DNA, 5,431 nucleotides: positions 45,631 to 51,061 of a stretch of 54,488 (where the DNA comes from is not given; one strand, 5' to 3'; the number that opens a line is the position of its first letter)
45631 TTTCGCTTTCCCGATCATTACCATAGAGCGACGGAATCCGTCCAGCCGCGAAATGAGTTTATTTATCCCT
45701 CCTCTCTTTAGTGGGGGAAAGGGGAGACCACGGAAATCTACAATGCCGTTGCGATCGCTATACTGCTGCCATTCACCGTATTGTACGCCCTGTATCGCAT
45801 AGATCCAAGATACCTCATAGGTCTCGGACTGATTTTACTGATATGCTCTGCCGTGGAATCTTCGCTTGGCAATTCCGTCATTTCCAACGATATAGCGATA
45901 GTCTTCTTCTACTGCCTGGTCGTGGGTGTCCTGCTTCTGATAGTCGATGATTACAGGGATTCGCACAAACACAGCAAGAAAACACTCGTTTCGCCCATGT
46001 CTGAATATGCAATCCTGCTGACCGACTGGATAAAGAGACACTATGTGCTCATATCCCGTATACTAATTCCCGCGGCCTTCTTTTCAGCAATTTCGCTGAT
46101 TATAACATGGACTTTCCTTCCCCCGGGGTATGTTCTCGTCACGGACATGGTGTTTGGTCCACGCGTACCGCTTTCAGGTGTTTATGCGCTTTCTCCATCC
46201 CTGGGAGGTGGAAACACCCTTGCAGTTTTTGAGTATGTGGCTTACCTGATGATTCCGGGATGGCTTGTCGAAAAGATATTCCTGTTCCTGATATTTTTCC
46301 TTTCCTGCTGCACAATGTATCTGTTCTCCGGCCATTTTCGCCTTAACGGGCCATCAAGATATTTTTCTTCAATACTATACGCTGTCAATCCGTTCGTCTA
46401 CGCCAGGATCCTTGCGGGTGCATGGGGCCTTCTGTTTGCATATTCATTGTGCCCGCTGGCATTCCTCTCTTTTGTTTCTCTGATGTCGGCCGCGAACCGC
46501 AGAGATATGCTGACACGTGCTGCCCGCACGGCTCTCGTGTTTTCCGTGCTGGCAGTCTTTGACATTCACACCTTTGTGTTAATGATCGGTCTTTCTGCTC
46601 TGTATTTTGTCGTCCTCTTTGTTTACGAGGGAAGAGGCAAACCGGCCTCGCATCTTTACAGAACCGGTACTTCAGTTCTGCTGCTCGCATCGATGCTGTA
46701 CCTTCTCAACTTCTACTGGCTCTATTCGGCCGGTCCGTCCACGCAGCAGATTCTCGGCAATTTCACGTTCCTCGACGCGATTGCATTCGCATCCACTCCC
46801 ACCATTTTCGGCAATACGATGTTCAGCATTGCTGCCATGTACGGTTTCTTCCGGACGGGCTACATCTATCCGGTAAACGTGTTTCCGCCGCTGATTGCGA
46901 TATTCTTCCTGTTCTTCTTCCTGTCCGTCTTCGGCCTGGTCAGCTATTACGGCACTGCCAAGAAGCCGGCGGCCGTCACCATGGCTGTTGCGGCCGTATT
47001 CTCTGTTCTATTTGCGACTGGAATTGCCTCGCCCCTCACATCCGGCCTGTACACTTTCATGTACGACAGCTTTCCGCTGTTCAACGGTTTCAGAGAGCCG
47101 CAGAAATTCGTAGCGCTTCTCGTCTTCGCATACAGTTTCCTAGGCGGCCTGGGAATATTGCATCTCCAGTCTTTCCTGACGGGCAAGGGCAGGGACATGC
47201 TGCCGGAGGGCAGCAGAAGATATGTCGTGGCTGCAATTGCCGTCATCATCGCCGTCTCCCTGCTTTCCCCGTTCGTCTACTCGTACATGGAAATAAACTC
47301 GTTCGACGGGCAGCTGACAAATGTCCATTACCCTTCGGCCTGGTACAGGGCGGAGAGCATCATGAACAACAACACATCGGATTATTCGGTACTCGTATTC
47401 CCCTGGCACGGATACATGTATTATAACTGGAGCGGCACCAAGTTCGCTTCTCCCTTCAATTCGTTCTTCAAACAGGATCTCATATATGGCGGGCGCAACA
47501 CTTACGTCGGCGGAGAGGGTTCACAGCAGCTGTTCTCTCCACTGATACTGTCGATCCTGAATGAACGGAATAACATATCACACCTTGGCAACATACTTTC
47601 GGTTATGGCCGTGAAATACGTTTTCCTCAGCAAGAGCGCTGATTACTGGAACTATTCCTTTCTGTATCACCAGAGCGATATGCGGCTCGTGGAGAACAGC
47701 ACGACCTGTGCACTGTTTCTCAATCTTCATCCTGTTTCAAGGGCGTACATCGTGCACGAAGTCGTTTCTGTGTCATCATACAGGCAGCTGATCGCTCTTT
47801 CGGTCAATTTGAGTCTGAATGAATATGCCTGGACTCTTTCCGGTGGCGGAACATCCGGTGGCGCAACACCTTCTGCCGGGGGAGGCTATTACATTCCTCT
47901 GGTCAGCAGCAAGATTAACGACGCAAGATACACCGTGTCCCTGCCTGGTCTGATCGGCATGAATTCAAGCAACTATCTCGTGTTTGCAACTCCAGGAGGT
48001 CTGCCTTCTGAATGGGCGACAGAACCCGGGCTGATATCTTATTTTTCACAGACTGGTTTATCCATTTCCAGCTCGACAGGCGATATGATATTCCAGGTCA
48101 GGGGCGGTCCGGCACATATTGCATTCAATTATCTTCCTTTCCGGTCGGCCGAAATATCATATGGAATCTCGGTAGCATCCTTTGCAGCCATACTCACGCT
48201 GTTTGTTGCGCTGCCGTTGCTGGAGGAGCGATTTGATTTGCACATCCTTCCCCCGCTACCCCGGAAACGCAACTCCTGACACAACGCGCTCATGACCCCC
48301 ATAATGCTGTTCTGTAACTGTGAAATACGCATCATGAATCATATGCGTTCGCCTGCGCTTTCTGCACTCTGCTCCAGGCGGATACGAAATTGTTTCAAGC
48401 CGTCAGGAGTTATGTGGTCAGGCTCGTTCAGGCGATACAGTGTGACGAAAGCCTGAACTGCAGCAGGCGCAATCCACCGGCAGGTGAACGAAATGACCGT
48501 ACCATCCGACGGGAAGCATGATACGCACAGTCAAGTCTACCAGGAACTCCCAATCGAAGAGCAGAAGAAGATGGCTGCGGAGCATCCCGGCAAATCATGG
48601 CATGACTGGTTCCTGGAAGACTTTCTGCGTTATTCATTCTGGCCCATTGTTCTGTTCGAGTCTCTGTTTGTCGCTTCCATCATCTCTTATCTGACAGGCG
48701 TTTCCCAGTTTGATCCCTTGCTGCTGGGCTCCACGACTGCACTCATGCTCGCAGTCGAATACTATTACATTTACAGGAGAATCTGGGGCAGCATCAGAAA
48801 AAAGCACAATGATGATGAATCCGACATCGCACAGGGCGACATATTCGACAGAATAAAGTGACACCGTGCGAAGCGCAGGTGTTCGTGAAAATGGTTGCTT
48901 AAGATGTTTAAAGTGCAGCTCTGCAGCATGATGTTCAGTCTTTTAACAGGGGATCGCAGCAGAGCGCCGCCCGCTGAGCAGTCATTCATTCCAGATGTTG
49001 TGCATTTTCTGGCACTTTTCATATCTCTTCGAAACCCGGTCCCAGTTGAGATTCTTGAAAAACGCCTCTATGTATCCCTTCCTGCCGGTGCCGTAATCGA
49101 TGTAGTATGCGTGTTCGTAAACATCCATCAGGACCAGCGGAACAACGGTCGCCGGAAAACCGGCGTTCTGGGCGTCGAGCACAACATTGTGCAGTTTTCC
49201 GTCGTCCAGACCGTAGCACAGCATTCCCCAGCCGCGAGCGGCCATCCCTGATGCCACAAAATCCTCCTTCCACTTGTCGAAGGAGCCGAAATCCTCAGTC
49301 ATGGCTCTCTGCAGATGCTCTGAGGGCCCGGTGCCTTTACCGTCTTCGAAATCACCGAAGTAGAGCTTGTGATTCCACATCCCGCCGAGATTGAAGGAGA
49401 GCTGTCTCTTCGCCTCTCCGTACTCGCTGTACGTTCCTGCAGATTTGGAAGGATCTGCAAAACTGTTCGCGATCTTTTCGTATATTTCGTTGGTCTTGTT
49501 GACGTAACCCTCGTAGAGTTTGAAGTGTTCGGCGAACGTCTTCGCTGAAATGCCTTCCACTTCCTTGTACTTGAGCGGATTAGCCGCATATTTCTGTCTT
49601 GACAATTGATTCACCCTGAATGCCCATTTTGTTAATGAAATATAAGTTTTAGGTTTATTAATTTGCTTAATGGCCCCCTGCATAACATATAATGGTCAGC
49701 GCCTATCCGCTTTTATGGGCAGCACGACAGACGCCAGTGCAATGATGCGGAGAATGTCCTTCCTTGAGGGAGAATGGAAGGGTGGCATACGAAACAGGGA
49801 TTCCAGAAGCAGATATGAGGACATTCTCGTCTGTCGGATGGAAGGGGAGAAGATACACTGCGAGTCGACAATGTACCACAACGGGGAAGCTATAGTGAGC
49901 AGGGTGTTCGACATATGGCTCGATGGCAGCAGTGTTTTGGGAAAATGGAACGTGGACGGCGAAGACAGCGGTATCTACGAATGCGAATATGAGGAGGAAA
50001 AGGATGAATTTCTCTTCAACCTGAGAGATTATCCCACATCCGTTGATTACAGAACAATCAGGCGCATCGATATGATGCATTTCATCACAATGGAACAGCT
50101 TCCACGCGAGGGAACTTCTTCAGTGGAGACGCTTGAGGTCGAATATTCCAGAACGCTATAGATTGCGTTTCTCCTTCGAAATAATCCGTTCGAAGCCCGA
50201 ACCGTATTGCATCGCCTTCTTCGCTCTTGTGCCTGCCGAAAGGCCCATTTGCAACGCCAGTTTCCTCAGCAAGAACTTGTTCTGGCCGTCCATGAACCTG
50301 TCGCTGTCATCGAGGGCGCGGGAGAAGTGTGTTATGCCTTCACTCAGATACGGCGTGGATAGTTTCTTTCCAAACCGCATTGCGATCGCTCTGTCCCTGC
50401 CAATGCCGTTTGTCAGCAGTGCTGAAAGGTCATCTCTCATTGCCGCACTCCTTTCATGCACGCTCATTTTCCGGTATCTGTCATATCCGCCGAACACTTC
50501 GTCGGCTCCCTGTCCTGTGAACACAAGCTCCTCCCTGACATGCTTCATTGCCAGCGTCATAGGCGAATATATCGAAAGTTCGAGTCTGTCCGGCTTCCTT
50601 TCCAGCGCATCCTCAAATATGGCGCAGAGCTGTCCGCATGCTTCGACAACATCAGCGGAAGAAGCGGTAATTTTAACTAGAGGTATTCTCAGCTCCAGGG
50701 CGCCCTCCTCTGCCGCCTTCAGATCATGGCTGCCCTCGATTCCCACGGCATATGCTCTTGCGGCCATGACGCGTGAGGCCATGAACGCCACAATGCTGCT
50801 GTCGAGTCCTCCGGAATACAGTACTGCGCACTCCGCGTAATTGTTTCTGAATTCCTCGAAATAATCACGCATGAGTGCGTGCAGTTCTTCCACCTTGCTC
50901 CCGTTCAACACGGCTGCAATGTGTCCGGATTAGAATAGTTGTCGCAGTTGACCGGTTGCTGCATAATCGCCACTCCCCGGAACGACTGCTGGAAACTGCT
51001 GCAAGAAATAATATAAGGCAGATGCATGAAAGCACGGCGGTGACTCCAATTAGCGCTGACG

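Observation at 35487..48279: Candidate envelope-to-cytoskeleton module: surface glycoproteins interleaved with DUF835 proteins, a bactofilin fusion, regulators and a GT-C enzyme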

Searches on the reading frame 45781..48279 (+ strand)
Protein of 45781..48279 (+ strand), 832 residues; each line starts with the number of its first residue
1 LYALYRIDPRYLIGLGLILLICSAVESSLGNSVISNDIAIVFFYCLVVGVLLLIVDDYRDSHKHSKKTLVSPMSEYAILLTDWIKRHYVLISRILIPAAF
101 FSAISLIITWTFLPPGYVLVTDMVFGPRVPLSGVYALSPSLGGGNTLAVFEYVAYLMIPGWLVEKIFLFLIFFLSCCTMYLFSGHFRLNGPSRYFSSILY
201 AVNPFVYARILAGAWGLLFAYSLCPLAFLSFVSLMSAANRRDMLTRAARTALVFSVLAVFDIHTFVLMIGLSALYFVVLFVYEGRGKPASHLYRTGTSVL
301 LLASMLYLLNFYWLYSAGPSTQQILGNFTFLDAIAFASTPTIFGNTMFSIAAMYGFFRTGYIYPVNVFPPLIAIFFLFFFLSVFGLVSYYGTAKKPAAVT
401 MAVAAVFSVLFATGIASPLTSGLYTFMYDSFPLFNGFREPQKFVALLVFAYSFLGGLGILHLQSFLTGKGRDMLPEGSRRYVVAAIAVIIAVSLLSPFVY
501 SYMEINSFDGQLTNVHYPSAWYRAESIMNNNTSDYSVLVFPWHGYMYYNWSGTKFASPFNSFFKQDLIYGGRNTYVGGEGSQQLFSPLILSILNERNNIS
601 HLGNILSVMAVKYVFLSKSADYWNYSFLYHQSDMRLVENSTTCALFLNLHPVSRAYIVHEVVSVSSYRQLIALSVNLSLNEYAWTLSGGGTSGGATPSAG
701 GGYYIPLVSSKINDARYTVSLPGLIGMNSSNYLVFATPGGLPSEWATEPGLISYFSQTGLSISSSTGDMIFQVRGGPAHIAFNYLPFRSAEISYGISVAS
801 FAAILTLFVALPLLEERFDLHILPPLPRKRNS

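Call 3: search_protein_families(library=pfam, proteins=[window:45781-48279:+], max_evalue=0.01)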
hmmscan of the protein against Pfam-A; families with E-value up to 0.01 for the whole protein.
window:45781-48279:+ (832 aa): 1 family
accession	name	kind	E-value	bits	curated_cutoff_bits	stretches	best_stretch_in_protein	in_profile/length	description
PF11847.13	GT-C_AftD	-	2.1e-05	23.1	26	1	383-553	283-446/661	Alpha-(1->3)-arabinofuranosyltransferase, N-terminal GT-C domain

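Call 56: search_protein_families(library=ncbifam, proteins=[window:45781-48279:+], max_evalue=0.01)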
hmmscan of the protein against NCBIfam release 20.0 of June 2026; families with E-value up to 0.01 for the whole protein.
window:45781-48279:+ (832 aa): 1 family
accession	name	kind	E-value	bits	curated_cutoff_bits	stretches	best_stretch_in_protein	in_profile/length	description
NF053599.1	transp_MmpA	equivalog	2.1e-28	99.2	210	1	102-556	6-415/543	MmpA family trehalose lipid delivery protein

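Call 81: find_homologous_proteins(query=window:45781-48279:+, max_evalue=0.00001)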
Query window:45781-48279:+ (832 aa): 37 proteins with E <= 0.00001 among 8000 candidates.
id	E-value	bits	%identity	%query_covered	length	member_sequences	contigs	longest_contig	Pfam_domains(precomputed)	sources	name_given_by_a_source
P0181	0.0e+0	1840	100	100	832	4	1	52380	PF11847.14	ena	-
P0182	0.0e+0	1409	76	100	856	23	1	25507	-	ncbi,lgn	-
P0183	0.0e+0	1341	72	100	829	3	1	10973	PF11847.14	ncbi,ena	-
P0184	0.0e+0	1333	71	100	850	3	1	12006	-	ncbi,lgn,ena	-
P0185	0.0e+0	1028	61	96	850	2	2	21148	-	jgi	jgi:hypothetical protein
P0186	0.0e+0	1013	58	98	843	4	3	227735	PF11847.14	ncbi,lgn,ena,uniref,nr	ncbi:MAG: hypothetical protein J9259_00930 [Thermoplasmata archaeon YP2-bin.285]|uniref:Uncharacteri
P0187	4.8e-298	1009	58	96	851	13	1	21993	PF11847.14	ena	-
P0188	6.2e-253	860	50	100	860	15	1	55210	PF20176.4,PF11847.14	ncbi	-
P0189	6.5e-253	860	51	96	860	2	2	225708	-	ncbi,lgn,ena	-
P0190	4.4e-252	857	51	100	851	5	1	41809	-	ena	-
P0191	3.6e-251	854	50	98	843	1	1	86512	PF11847.14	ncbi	-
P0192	3.5e-249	847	51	97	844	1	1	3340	-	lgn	-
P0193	6.2e-218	744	49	97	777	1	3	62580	-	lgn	-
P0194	5.1e-217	741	49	94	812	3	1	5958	-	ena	-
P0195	6.9e-215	734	46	97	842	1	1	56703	-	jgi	-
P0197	6.8e-112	393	35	88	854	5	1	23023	PF20176.4,PF11847.14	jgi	jgi:hypothetical protein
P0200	2.0e-86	309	31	79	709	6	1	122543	-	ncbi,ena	-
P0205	2.7e-65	239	31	67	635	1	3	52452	PF11847.14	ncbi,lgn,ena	ncbi:MAG: hypothetical protein AABX33_02845 [Nanoarchaeota archaeon]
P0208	6.7e-63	231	31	64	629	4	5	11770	PF11847.14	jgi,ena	-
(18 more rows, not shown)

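Call 82: find_encoding_contigs(protein=P0197, flank=10000, max_places=1)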
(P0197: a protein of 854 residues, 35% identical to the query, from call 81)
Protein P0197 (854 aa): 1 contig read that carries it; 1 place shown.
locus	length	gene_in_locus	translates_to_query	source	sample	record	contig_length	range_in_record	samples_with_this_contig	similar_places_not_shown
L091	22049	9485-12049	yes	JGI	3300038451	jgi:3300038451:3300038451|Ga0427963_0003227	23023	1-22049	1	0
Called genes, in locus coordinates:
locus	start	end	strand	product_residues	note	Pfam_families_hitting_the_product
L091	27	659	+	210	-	-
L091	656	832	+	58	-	-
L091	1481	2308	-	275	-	PF13489:Methyltransf_23, PF01209:Ubie_methyltran (weak), PF07021:MetW, PF13847:Methyltransf_31, PF08241:Methyltransf_11, PF08242:Methyltransf_12, PF13649:Methyltransf_25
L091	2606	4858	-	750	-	-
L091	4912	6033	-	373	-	-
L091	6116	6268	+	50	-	-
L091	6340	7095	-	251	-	PF00535:Glycos_transf_2, PF10111:Glyco_tranf_2_2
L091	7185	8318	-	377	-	PF13439:Glyco_transf_4, PF20706:GT4-conflict, PF00534:Glycos_transf_1, PF13692:Glyco_trans_1_4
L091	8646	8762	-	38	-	-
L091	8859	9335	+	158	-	PF00535:Glycos_transf_2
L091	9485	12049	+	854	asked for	PF11847:GT-C_AftD (faint), PF20176:DUF6541 (weak)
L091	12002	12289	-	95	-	-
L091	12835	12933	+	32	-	-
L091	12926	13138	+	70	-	-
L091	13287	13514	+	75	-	-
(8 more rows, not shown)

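Call 83: find_encoding_contigs(protein=P0193, flank=10000, max_places=1)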
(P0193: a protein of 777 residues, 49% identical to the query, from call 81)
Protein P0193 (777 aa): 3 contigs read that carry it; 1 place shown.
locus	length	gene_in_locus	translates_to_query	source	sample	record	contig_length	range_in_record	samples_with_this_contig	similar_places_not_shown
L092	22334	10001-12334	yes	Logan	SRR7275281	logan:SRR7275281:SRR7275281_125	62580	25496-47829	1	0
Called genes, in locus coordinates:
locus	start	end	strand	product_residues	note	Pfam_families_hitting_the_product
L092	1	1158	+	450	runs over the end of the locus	PF00202:Aminotran_3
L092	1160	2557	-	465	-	PF00202:Aminotran_3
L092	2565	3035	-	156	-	PF00037:Fer4 (faint), PF12797:Fer4_2 (faint), PF12837:Fer4_6 (faint), PF13237:Fer4_10 (faint), PF14697:Fer4_21 (faint), PF12838:Fer4_7 (weak), PF13187:Fer4_9 (weak)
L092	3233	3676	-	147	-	PF01047:MarR (weak), PF13404:HTH_AsnC-type, PF13412:HTH_24, PF22451:NirdL-like_HTH (weak), PF01037:AsnC_trans_reg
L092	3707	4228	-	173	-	PF12840:HTH_20 (weak), PF01022:HTH_5 (faint), PF01047:MarR (faint), PF12802:MarR_2 (faint), PF24266:HTH_HVO_0163_N, PF12840:HTH_20 (weak), PF13412:HTH_24 (weak)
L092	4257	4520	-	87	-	-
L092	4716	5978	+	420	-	-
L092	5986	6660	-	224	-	PF05763:DUF835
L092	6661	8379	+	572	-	-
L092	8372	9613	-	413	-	PF05763:DUF835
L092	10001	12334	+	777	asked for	-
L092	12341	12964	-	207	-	PF00081:Sod_Fe_N (weak), PF02777:Sod_Fe_C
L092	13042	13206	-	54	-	-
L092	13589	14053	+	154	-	-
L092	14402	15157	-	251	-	PF00733:Asn_synthase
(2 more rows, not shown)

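Call 84: find_encoding_contigs(protein=P0200, flank=8000, max_places=1)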
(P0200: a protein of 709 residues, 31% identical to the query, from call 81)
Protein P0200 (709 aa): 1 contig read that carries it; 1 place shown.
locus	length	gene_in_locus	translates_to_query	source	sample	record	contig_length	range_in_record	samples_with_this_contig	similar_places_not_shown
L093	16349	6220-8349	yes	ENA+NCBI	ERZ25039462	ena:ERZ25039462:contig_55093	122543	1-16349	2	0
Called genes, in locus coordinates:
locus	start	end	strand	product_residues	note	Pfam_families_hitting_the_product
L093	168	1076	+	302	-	PF00890:FAD_binding_2 (faint), PF01266:DAO (faint), PF01946:Thi4 (faint), PF03486:HI0933_like (faint), PF07992:Pyr_redox_2, PF12831:FAD_oxidored (faint), PF13738:Pyr_redox_3, PF00070:Pyr_redox, +1 more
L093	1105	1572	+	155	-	PF19101:DUF5788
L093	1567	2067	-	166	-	PF00583:Acetyltransf_1, PF13673:Acetyltransf_10, PF13420:Acetyltransf_4, PF13508:Acetyltransf_7, PF08445:FR47 (weak)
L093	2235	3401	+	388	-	PF04015:DUF362, PF00037:Fer4 (faint), PF12838:Fer4_7 (faint)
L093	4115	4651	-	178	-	-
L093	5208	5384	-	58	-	-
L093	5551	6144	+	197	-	-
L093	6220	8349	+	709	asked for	-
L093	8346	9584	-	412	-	PF13440:Polysacc_synt_3 (weak), PF01943:Polysacc_synt, PF13440:Polysacc_synt_3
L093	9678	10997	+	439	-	-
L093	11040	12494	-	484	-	PF00587:tRNA-synt_2b, PF03129:HGTP_anticodon, PF09180:ProRS-C_1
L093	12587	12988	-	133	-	PF01850:PIN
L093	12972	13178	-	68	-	PF04014:MazE_antitoxin (weak)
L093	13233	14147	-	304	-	PF01493:GXGXG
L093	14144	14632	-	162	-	PF18902:DUF5658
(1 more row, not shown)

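Call 94: search_protein_families(library=padloc, proteins=[window:45781-48279:+], max_evalue=0.001)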
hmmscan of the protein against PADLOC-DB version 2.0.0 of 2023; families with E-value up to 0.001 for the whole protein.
window:45781-48279:+ (832 aa): 0 families

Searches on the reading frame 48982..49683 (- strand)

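Call 28: search_protein_families(library=pfam, proteins=[window:48982-49683:-], max_evalue=0.0001)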
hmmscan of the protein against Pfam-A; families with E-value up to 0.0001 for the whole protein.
window:48982-49683:- (233 aa): 2 families
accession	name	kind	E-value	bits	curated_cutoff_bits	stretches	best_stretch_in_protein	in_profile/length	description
PF02777.23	Sod_Fe_C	-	1.9e-26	92.5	20.9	1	120-220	1-102/102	Iron/manganese superoxide dismutases, C-terminal domain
PF00081.27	Sod_Fe_N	-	1.6e-07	32.1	27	1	45-110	18-79/82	Iron/manganese superoxide dismutases, alpha-hairpin domain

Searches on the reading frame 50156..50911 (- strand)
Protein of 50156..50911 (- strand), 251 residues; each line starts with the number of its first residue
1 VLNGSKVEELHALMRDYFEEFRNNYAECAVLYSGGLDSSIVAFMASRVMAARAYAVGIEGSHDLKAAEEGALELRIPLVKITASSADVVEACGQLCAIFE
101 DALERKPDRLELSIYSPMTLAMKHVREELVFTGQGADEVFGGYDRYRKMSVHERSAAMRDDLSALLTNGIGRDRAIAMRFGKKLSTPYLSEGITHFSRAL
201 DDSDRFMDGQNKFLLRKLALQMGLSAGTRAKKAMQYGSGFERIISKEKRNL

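Call 28: search_protein_families(library=pfam, proteins=[window:50156-50911:-], max_evalue=0.0001)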
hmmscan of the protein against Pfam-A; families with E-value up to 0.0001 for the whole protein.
window:50156-50911:- (251 aa): 2 families
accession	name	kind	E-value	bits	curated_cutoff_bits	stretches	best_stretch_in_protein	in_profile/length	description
PF00733.27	Asn_synthase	-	6.6e-25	88.9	21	1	27-156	19-148/354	Asparagine synthase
PF24167.1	DUF7411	-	6e-05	23.1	28.7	1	27-91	2-66/194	Family of unknown function (DUF7411)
